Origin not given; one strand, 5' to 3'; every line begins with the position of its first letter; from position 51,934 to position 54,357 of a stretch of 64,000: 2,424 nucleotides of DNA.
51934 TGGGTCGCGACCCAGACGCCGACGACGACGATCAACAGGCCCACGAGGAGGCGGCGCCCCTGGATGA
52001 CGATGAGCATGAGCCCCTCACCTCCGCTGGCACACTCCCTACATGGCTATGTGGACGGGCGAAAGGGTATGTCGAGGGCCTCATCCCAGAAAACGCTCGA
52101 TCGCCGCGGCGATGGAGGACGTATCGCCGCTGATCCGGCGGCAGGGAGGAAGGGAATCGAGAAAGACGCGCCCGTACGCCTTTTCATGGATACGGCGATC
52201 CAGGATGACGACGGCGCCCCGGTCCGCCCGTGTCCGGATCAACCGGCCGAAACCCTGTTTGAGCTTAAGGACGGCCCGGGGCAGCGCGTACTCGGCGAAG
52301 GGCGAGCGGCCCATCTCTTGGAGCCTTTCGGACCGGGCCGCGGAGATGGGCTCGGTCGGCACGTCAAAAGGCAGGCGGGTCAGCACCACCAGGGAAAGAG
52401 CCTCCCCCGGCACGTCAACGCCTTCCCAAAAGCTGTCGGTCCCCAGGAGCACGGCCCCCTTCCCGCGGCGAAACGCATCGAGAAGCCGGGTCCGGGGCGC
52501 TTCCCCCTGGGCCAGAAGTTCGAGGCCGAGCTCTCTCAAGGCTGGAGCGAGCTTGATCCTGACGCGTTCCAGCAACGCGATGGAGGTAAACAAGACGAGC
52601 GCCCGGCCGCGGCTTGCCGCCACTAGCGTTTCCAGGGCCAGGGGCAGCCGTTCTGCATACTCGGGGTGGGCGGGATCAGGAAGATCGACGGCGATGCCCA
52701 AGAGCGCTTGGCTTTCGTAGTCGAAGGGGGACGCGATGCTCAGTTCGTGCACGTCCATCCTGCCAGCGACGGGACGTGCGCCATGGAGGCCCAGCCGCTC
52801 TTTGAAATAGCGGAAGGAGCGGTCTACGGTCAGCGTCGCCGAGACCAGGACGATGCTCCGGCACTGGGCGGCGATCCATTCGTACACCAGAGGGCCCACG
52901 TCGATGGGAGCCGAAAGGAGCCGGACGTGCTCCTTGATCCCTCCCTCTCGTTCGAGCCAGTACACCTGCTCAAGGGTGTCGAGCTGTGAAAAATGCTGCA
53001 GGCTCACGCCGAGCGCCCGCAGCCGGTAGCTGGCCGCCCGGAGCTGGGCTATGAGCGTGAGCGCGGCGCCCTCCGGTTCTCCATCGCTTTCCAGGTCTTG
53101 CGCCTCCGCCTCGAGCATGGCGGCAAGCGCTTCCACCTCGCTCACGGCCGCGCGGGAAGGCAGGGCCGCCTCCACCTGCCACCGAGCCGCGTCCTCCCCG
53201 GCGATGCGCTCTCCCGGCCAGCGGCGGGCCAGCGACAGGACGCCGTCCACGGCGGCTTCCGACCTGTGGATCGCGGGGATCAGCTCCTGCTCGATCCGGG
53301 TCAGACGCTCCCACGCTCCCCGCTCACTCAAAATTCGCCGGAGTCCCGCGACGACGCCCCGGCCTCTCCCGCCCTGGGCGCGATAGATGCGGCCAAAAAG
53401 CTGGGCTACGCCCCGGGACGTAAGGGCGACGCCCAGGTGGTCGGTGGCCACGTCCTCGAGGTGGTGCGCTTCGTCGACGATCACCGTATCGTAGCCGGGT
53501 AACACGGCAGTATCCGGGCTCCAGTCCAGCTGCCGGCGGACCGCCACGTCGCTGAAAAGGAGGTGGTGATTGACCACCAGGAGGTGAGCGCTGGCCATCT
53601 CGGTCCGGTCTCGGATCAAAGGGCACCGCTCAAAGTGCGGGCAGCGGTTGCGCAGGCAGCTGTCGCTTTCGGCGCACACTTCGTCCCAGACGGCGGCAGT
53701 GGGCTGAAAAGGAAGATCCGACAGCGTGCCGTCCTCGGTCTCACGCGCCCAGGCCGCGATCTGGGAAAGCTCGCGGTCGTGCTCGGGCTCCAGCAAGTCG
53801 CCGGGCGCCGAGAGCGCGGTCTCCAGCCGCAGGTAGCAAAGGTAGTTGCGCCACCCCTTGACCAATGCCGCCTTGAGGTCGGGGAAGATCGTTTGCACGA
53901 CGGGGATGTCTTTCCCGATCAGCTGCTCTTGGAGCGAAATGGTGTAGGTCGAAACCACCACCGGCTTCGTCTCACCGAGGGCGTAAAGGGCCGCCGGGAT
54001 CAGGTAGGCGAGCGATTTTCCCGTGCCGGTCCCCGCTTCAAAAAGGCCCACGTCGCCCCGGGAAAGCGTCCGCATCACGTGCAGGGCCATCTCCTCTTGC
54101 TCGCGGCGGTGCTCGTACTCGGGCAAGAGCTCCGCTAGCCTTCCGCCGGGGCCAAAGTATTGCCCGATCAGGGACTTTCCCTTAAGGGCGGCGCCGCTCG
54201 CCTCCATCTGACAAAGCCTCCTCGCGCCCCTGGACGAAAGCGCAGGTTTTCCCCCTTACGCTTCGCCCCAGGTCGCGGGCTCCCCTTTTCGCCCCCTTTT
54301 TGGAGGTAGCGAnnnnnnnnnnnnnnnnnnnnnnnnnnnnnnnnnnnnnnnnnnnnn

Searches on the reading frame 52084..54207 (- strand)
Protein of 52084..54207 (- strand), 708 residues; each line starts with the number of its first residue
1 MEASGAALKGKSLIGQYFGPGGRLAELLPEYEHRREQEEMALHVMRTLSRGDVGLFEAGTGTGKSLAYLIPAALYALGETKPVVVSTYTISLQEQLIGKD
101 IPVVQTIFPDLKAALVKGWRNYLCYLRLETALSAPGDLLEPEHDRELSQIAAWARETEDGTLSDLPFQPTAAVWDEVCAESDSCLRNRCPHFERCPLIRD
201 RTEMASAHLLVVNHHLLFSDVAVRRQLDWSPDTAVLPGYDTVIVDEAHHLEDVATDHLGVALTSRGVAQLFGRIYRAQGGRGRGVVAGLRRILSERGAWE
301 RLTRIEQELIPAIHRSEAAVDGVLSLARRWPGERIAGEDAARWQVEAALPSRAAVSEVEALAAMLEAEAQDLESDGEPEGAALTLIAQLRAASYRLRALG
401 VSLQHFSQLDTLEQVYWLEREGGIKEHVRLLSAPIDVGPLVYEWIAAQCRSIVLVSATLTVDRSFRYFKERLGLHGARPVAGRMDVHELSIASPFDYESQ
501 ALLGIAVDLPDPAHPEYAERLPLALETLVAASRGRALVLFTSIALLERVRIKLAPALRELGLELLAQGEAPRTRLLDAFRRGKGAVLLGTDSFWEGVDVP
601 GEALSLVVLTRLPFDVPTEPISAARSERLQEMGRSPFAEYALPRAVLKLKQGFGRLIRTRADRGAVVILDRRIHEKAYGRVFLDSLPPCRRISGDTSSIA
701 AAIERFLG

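Call 77: search_protein_families(library=pfam, proteins=[window:52084-54207:-], max_evalue=0.00001)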
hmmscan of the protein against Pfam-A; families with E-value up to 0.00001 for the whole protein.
window:52084-54207:- (708 aa): 2 families
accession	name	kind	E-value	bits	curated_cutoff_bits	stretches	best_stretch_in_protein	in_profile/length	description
PF13307.12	Helicase_C_2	-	1.3e-46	159.2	25.3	1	526-688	2-169/170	Helicase C-terminal domain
PF00270.35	DEAD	-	2.5e-07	31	26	0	45-96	8-61/167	DEAD/DEAH box helicase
